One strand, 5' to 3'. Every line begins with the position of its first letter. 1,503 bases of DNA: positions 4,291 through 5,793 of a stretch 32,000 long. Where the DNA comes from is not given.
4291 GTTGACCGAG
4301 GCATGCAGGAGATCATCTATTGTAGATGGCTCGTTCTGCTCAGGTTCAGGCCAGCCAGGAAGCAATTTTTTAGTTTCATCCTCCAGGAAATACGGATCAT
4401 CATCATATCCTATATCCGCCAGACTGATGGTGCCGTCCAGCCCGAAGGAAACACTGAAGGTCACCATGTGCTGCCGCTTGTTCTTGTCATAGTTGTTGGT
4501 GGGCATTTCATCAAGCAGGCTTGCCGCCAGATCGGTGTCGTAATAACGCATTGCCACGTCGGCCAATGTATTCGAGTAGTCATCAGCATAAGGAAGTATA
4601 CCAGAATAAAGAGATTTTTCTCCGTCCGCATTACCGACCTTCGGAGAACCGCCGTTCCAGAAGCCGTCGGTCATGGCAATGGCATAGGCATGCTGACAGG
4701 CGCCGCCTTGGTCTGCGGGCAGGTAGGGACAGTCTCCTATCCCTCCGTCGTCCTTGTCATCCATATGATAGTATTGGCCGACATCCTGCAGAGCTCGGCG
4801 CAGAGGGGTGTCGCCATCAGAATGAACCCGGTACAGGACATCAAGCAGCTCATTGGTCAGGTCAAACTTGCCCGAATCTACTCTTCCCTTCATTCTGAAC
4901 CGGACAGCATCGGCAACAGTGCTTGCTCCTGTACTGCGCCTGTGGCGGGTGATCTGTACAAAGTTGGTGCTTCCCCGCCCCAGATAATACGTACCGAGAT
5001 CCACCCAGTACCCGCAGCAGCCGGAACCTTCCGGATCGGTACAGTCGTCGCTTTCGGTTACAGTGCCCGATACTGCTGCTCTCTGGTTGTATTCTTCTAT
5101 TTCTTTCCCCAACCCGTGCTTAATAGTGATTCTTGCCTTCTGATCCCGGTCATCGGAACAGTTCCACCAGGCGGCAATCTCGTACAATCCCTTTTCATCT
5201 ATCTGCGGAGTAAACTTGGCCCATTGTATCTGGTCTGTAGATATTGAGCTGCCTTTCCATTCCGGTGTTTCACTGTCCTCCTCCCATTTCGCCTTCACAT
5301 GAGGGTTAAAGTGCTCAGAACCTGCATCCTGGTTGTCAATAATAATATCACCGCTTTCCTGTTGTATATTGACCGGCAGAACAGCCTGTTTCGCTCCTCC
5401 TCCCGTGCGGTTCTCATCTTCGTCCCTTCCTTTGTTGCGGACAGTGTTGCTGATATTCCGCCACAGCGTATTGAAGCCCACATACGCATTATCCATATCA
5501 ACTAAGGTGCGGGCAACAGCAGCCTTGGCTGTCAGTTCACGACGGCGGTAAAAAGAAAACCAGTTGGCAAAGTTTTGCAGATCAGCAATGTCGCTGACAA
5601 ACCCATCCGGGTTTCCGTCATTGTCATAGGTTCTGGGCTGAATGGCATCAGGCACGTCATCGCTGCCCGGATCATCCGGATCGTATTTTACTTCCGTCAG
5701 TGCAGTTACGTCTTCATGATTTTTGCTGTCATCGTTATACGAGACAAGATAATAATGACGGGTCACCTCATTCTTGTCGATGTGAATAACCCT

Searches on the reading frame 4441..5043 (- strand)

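Call 82: search_protein_families(library=pfam, proteins=[window:4441-5043:-], max_evalue=0.01)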
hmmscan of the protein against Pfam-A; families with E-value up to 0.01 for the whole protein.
window:4441-5043:- (201 aa): 1 family
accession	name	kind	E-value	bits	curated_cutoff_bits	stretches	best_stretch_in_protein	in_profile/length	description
PF25275.1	Golvesin_C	-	2.2e-07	31.4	31.6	1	11-50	93-131/132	Golvesin C-terminal domain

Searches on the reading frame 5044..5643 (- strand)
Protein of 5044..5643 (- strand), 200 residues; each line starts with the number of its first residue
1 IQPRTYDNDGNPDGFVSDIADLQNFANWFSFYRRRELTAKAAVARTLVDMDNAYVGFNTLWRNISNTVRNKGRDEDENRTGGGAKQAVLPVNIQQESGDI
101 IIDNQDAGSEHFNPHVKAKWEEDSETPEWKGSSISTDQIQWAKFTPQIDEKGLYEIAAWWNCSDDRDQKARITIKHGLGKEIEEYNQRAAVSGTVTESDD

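Call 82: search_protein_families(library=pfam, proteins=[window:5044-5643:-], max_evalue=0.01)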
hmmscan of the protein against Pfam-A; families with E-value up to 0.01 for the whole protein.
window:5044-5643:- (200 aa): 1 family
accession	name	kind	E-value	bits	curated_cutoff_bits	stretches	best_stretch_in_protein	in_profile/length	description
PF25275.1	Golvesin_C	-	6.2e-07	30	31.6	1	100-191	1-92/132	Golvesin C-terminal domain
